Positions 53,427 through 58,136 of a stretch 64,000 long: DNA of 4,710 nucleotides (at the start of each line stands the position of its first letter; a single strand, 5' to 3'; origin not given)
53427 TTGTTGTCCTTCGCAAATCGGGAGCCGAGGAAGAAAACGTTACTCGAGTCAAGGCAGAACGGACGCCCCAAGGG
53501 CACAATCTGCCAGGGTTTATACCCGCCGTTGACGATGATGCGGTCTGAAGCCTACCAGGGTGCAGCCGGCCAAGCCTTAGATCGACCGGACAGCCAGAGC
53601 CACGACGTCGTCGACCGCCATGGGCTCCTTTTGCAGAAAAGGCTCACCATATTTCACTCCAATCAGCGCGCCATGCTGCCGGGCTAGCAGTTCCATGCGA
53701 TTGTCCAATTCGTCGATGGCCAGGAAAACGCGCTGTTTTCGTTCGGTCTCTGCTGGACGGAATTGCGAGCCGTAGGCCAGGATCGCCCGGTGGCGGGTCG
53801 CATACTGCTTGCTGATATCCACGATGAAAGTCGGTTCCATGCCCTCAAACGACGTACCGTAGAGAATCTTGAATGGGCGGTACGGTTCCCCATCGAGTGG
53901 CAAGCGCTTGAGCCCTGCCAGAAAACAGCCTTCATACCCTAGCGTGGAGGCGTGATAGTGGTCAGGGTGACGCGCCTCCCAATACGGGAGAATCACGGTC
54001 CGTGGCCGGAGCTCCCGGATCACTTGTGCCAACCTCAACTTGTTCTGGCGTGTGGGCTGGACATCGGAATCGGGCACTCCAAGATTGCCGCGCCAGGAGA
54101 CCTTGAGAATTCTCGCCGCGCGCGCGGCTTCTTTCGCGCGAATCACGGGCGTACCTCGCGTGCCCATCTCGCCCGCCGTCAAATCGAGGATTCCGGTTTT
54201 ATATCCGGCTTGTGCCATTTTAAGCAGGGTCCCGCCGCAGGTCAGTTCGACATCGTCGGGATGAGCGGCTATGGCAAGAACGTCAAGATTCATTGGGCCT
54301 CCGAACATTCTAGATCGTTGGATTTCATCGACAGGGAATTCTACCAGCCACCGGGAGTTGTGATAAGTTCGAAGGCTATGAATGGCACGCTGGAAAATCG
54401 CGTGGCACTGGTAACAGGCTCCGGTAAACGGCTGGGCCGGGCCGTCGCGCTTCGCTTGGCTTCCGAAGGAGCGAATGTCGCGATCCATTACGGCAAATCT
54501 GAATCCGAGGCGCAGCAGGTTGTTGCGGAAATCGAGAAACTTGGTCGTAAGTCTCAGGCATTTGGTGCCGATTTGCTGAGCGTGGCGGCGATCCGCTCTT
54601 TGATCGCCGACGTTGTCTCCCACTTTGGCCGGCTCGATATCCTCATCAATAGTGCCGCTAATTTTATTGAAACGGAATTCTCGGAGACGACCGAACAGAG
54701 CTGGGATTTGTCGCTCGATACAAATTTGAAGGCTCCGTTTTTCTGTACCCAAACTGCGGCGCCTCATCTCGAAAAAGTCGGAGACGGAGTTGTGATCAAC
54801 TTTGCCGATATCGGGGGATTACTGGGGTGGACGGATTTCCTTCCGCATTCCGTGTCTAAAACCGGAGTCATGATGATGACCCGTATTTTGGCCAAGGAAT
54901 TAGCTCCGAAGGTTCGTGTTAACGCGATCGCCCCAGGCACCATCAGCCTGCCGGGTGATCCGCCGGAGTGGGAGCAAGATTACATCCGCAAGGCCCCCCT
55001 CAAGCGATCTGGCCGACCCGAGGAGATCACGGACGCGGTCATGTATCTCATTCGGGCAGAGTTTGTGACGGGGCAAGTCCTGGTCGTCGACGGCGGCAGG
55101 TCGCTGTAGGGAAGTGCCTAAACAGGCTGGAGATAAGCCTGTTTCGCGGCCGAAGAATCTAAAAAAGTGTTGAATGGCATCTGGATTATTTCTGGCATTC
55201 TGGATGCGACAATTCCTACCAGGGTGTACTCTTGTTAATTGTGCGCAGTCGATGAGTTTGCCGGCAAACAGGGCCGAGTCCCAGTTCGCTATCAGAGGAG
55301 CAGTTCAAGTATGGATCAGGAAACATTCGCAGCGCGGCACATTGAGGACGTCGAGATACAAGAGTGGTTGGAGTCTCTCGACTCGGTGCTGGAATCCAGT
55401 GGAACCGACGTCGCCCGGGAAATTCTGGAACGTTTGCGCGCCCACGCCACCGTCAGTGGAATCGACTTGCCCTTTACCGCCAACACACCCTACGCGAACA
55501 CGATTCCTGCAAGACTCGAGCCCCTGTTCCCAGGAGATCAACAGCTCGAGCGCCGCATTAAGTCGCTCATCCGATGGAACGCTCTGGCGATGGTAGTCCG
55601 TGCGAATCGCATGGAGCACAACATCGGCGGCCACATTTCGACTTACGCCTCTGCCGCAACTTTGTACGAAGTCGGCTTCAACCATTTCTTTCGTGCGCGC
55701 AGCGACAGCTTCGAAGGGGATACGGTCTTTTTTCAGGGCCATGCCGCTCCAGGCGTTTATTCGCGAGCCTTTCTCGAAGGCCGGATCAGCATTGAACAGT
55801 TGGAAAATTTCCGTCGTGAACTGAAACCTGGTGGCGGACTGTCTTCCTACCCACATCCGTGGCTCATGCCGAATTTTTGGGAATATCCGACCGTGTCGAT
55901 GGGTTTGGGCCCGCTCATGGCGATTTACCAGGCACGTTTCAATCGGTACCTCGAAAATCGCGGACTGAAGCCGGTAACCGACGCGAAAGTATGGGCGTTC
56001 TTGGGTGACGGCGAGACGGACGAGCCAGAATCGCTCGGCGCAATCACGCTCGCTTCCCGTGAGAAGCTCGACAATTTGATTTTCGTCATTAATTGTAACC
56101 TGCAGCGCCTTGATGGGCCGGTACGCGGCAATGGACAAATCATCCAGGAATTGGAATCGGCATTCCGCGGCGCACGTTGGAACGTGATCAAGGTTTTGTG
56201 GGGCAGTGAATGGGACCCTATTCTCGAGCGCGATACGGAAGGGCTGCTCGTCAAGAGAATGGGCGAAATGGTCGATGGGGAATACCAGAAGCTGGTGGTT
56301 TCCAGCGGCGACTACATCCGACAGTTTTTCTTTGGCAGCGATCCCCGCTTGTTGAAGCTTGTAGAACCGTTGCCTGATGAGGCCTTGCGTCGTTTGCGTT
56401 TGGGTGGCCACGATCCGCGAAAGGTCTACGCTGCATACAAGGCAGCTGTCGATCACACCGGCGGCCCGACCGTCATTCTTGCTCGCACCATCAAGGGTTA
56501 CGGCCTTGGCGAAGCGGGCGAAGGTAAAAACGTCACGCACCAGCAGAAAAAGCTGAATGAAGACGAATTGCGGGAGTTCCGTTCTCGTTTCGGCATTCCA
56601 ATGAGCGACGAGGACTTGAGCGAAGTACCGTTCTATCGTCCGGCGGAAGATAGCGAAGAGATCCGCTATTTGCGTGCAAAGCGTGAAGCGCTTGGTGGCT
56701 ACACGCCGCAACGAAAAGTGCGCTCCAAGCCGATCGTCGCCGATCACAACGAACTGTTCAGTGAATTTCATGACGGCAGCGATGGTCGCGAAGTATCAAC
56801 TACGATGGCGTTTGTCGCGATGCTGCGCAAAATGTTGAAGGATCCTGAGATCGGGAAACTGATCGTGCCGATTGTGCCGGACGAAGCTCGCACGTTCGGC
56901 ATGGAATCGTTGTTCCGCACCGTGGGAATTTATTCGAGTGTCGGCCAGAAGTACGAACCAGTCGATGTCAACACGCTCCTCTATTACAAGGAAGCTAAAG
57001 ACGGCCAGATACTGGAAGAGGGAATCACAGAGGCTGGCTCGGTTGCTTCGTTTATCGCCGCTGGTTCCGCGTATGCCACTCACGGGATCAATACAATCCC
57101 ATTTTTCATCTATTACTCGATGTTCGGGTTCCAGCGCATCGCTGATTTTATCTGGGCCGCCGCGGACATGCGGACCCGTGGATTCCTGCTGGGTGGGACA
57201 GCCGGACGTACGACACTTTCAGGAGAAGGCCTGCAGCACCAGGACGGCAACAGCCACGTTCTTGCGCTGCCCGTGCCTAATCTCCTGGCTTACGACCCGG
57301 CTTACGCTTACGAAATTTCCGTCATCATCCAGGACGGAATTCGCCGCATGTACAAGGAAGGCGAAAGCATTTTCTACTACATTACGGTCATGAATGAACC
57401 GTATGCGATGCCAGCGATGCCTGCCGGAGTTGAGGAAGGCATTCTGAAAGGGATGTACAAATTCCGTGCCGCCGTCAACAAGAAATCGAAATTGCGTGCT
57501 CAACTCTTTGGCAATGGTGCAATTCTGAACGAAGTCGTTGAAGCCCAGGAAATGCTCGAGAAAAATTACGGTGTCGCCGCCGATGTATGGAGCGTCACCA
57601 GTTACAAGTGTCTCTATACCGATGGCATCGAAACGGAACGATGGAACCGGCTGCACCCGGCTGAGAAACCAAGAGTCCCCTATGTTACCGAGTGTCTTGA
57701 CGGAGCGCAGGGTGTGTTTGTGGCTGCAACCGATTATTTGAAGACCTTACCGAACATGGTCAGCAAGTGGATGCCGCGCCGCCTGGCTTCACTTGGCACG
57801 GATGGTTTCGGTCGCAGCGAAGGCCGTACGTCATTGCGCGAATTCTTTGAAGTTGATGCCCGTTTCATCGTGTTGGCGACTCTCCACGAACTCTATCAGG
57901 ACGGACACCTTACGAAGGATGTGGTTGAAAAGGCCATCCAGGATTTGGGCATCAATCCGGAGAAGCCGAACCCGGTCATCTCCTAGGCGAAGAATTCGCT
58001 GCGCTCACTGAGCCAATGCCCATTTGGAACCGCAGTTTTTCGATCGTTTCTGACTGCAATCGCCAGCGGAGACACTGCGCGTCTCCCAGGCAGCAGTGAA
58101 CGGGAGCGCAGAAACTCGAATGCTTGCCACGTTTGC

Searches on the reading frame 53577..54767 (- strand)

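Call 50: search_protein_families(library=pfam, proteins=[window:53577-54767:-])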
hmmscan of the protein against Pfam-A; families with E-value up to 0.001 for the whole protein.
window:53577-54767:- (396 aa): 1 family
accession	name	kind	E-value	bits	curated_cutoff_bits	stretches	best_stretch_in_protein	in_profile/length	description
PF02585.22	PIG-L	-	5e-24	85.7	28.2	1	164-276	1-124/129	GlcNAc-PI de-N-acetylase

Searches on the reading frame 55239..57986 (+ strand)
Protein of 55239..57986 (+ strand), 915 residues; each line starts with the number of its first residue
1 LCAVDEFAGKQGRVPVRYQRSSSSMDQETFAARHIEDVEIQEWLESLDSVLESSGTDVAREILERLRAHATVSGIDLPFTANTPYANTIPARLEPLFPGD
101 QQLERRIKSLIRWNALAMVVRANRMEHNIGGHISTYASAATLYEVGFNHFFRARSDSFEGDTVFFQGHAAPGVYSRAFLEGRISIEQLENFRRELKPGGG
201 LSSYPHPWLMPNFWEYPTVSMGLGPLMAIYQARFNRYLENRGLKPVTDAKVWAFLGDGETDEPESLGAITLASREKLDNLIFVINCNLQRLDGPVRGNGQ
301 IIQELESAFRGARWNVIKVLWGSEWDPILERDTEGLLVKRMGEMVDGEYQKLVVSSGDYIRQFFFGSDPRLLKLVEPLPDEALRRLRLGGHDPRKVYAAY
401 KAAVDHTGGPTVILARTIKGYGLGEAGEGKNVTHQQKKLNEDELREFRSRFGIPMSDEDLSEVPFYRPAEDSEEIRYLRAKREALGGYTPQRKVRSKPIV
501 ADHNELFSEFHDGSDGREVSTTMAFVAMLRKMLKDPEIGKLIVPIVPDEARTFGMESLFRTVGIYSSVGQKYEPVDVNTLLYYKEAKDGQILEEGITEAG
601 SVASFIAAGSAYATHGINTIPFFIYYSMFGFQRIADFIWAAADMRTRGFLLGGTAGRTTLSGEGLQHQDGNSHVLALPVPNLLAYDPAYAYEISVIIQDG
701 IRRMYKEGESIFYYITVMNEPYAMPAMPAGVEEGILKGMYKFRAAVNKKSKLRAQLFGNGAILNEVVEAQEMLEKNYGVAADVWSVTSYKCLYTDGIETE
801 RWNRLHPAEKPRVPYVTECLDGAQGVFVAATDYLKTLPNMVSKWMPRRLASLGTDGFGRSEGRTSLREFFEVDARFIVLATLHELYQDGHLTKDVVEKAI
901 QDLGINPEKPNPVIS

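Call 50: search_protein_families(library=pfam, proteins=[window:55239-57986:+])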
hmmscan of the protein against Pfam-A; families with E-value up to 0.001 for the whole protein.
window:55239-57986:+ (915 aa): 3 families
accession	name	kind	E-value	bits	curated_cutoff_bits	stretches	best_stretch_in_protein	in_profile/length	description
PF17831.6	PDH_E1_M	-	4.6e-96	321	23.2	1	505-725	9-229/229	Pyruvate dehydrogenase E1 component middle domain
PF22613.1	Transketolase_C_1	-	6e-18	65.5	27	1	738-873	1-113/113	Transketolase-like TK C-terminal domain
PF00456.26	Transketolase_N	-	1e-15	58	22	1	126-323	18-217/334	Transketolase, thiamine diphosphate binding domain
